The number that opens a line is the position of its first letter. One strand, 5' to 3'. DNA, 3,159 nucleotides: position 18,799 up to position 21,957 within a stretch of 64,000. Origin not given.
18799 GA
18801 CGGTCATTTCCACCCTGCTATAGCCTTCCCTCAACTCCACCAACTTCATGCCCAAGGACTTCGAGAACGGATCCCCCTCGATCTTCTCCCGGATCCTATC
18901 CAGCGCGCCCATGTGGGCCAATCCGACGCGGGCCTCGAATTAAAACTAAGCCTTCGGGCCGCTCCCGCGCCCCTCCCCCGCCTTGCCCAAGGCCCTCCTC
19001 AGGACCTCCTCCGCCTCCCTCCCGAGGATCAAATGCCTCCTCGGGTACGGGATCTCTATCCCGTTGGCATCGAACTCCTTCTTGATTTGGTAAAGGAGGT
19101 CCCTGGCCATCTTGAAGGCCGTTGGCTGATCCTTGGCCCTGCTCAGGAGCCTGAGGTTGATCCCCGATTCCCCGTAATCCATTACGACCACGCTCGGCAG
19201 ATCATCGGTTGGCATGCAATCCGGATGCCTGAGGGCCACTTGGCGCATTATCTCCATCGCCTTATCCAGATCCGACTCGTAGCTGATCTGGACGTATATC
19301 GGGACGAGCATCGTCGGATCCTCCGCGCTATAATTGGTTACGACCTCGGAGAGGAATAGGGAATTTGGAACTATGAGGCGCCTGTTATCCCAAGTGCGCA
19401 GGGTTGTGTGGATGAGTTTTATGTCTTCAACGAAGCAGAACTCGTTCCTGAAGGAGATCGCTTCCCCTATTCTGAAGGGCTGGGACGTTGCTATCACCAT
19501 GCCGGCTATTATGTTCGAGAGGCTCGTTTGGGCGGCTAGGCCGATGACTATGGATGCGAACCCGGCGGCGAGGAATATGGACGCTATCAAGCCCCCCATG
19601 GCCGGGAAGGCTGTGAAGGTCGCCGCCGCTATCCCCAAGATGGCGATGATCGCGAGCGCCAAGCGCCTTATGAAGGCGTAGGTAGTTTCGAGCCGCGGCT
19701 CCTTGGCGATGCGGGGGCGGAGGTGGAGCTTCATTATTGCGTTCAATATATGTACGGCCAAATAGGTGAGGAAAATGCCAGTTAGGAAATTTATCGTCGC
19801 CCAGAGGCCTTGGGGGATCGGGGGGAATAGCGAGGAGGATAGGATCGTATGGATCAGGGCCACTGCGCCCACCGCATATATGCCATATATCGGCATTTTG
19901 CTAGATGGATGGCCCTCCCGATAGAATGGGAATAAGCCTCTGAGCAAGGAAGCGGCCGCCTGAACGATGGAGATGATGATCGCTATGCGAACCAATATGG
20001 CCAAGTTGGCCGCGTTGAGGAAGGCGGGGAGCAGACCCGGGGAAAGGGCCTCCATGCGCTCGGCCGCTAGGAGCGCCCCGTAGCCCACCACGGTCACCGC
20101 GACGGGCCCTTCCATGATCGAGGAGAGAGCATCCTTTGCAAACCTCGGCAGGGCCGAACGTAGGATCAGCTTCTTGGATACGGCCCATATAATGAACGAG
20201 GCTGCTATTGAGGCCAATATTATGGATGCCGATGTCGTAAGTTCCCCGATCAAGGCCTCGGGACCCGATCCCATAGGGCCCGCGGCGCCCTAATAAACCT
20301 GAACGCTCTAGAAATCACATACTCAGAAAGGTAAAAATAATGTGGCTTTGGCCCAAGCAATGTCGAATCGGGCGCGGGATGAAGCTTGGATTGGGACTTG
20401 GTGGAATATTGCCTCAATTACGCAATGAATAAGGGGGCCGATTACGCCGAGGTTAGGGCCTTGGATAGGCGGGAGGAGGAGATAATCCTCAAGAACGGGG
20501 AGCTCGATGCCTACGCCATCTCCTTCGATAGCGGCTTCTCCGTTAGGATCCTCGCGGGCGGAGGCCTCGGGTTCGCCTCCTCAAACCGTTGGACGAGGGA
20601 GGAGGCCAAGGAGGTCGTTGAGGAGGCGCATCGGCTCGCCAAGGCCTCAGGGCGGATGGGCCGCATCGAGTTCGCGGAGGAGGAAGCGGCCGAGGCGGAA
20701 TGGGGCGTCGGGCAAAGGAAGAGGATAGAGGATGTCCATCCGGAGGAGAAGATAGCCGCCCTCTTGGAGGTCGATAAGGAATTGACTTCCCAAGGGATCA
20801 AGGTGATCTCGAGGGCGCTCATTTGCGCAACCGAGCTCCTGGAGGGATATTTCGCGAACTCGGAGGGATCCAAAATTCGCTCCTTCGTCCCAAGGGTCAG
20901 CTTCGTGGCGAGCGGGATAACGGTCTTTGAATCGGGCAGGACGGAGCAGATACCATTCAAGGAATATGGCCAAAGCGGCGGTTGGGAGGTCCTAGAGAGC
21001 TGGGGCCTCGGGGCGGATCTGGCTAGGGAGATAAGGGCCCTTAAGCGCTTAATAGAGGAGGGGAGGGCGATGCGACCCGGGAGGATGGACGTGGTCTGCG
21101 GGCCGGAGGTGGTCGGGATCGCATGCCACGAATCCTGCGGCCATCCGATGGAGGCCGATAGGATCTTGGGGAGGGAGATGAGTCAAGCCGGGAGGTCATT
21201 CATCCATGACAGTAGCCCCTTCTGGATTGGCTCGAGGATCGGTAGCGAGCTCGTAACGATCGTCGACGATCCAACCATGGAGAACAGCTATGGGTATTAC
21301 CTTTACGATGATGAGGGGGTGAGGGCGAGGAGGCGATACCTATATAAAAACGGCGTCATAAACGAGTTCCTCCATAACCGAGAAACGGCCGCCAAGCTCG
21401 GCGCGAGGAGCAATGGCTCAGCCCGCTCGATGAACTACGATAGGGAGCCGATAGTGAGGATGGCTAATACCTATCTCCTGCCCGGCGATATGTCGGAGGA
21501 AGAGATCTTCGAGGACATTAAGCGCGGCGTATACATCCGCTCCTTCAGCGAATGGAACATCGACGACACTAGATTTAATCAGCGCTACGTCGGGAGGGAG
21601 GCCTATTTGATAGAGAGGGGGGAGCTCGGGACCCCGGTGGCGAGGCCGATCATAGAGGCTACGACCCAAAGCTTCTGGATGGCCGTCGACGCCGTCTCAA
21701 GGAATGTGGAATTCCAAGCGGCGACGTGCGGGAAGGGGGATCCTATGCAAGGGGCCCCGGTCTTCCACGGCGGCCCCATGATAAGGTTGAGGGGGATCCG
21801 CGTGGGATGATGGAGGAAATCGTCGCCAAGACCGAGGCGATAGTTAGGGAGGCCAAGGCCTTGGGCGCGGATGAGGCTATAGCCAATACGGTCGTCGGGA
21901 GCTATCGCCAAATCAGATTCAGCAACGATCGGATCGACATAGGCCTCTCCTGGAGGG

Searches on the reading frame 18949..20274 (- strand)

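Call 49: search_protein_families(library=pfam, proteins=[window:18949-20274:-], max_evalue=0.001)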
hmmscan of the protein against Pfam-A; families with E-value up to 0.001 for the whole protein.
window:18949-20274:- (442 aa): 2 families
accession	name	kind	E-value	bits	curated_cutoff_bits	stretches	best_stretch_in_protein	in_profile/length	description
PF00924.24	MS_channel_2nd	-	9.3e-18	64.6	20.2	1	251-316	2-67/68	Mechanosensitive ion channel, beta-domain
PF21082.3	MS_channel_3rd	-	2.7e-11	44.2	21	1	326-408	3-88/88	Mechanosensitive ion channel MscS, C-terminal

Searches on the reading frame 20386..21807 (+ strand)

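Call 49: search_protein_families(library=pfam, proteins=[window:20386-21807:+], max_evalue=0.001)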
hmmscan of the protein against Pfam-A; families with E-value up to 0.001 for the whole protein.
window:20386-21807:+ (474 aa): 3 families
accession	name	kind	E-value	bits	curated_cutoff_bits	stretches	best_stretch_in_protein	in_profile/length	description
PF19289.4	PmbA_TldD_3rd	-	4e-53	180.3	22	1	231-473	1-218/220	PmbA/TldA metallopeptidase C-terminal domain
PF01523.21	PmbA_TldD_1st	-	1.7e-14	54.1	20.9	1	21-85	1-65/65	PmbA/TldA metallopeptidase domain 1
PF19290.4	PmbA_TldD_2nd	-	4.3e-13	50.1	20.9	1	113-218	2-107/109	PmbA/TldA metallopeptidase central domain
